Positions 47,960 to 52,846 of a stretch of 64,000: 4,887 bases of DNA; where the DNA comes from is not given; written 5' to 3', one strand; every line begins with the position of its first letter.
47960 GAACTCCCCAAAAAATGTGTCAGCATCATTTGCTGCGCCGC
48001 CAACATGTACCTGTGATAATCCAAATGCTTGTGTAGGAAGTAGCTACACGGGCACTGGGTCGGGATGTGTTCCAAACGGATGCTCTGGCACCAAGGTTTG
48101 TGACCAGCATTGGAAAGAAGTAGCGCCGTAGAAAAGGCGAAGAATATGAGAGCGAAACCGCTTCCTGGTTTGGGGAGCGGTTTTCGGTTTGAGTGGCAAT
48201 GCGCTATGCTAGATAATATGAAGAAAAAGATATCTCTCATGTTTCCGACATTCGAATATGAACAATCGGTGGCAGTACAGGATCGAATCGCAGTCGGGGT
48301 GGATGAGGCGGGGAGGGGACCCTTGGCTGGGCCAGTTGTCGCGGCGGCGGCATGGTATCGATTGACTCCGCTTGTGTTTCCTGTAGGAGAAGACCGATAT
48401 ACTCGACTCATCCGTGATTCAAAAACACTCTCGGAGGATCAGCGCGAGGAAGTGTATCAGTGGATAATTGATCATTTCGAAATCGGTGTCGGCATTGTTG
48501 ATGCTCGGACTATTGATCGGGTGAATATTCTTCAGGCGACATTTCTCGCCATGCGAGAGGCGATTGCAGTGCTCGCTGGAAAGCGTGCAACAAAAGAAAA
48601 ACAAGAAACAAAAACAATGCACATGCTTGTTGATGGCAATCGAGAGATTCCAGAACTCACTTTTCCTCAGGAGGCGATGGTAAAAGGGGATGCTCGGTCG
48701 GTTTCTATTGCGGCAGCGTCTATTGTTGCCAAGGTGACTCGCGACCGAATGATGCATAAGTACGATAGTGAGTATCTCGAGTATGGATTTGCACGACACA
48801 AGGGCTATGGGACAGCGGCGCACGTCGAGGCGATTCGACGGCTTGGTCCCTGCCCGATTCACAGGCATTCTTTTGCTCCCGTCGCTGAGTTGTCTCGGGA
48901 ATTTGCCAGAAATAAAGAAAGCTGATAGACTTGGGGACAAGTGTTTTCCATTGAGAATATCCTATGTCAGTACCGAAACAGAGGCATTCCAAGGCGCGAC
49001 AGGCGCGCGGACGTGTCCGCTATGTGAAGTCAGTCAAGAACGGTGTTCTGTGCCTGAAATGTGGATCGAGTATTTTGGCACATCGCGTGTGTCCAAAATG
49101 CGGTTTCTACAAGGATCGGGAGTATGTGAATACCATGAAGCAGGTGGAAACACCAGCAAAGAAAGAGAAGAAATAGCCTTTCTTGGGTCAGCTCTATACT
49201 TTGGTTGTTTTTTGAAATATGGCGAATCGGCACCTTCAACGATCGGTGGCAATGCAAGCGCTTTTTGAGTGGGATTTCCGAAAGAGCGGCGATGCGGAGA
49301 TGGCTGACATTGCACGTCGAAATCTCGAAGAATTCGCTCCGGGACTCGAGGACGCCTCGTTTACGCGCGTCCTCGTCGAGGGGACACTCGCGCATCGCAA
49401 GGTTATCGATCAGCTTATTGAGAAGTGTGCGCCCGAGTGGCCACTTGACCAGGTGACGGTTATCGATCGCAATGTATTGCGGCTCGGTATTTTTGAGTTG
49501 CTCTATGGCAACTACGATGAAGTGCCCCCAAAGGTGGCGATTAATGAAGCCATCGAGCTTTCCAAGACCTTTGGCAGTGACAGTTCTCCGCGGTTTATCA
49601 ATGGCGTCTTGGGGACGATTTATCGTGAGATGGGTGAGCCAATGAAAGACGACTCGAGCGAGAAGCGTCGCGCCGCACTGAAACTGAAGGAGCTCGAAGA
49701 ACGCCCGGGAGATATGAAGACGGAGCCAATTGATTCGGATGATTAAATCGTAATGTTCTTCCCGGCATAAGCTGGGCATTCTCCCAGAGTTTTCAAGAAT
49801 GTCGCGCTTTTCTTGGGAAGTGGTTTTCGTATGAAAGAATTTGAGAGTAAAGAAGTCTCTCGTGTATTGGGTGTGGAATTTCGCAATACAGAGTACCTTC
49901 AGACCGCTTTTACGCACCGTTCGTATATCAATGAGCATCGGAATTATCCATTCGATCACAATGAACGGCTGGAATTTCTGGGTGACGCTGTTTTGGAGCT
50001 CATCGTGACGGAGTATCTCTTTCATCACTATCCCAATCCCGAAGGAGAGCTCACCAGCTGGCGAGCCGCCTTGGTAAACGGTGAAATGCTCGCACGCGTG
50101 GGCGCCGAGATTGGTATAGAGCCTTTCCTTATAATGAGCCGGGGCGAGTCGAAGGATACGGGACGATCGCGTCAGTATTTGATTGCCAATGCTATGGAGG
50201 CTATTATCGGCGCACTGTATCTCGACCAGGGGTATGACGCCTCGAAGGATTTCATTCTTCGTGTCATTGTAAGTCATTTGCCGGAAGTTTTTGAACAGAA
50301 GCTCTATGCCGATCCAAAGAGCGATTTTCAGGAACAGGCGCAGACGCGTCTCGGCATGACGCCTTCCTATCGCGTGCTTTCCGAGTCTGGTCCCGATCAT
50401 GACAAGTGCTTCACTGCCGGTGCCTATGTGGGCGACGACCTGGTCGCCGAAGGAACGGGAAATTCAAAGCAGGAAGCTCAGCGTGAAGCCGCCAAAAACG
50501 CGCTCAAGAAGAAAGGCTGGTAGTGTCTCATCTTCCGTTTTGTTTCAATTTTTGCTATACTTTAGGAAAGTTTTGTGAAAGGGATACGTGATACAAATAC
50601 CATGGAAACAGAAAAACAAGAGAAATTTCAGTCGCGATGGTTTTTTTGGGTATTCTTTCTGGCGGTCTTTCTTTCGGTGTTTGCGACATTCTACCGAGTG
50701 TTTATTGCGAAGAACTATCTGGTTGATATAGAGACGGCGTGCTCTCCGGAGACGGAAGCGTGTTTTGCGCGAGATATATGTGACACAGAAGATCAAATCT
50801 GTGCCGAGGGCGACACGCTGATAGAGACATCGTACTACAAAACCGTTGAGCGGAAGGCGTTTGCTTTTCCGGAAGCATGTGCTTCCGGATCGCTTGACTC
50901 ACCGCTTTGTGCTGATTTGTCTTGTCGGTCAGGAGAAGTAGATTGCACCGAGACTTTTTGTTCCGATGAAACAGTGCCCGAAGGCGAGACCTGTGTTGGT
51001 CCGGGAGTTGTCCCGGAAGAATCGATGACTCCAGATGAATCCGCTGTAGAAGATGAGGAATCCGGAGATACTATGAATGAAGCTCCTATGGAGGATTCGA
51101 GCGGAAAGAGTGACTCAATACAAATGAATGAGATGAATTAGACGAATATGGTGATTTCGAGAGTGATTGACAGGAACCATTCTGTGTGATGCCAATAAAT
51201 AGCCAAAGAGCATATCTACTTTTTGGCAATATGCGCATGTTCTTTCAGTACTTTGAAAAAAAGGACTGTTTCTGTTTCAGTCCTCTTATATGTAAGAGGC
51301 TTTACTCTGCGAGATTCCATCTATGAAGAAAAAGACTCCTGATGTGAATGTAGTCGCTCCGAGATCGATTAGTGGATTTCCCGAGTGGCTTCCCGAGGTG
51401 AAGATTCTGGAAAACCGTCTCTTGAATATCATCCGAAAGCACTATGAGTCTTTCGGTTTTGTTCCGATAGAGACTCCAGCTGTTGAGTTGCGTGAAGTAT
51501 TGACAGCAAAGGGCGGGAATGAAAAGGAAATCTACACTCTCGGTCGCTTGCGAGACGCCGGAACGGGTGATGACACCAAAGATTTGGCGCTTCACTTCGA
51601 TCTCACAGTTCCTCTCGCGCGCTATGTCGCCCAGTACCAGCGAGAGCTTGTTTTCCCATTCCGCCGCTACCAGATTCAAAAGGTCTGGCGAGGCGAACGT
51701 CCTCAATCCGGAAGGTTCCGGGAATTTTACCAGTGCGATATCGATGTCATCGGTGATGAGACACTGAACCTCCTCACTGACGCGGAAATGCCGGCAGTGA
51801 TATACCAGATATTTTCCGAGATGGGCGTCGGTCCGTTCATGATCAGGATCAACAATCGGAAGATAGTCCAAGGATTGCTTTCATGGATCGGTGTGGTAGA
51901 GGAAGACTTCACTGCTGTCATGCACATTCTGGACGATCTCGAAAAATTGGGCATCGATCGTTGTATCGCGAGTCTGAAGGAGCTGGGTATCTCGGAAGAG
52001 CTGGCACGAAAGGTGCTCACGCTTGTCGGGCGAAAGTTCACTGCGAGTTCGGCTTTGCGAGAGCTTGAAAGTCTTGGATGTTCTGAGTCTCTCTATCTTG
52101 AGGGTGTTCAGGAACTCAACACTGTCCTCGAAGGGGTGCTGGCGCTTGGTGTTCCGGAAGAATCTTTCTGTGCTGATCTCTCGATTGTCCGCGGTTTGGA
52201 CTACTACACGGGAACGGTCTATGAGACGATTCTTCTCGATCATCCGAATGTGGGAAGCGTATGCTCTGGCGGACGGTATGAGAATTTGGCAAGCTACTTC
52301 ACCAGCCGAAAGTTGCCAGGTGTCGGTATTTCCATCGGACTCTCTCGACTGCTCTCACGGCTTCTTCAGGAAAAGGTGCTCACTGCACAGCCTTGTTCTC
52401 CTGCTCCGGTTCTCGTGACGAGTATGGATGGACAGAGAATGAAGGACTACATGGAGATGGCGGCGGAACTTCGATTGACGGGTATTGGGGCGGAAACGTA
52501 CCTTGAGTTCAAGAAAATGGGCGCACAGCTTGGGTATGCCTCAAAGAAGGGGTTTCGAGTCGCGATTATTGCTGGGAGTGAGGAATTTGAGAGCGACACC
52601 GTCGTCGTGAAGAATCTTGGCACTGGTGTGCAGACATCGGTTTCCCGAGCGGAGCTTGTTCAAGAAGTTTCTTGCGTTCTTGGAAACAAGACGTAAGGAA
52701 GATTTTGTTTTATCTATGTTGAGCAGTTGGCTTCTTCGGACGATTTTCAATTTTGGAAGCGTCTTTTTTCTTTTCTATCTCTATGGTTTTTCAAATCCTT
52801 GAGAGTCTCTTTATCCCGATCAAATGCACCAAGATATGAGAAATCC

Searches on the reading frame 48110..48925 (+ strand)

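Call 10: search_protein_families(library=pfam, proteins=[window:48110-48925:+], max_evalue=0.001)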
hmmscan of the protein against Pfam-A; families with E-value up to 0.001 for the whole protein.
window:48110-48925:+ (271 aa): 1 family
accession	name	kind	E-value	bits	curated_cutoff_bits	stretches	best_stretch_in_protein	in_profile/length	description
PF01351.25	RNase_HII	-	2.3e-35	122.7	25.8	1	62-257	1-198/199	Ribonuclease HII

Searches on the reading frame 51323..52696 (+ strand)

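Call 10: search_protein_families(library=pfam, proteins=[window:51323-52696:+], max_evalue=0.001)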
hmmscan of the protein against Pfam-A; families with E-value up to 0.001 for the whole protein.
window:51323-52696:+ (457 aa): 4 families
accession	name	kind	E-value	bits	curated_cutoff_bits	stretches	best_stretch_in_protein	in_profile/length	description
PF13393.11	tRNA-synt_His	-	2.3e-32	112.9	25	1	20-343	3-308/308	Histidyl-tRNA synthetase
PF03129.25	HGTP_anticodon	-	4.3e-12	46.5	21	1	370-450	9-92/94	Anticodon binding domain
PF00587.30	tRNA-synt_2b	-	1e-05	26.1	29.3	1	106-204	30-126/179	tRNA synthetase class II core domain (G, H, P, S and T)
PF00152.25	tRNA-synt_2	-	5.1e-05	22.9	25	0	29-142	24-121/308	tRNA synthetases class II (D, K and N)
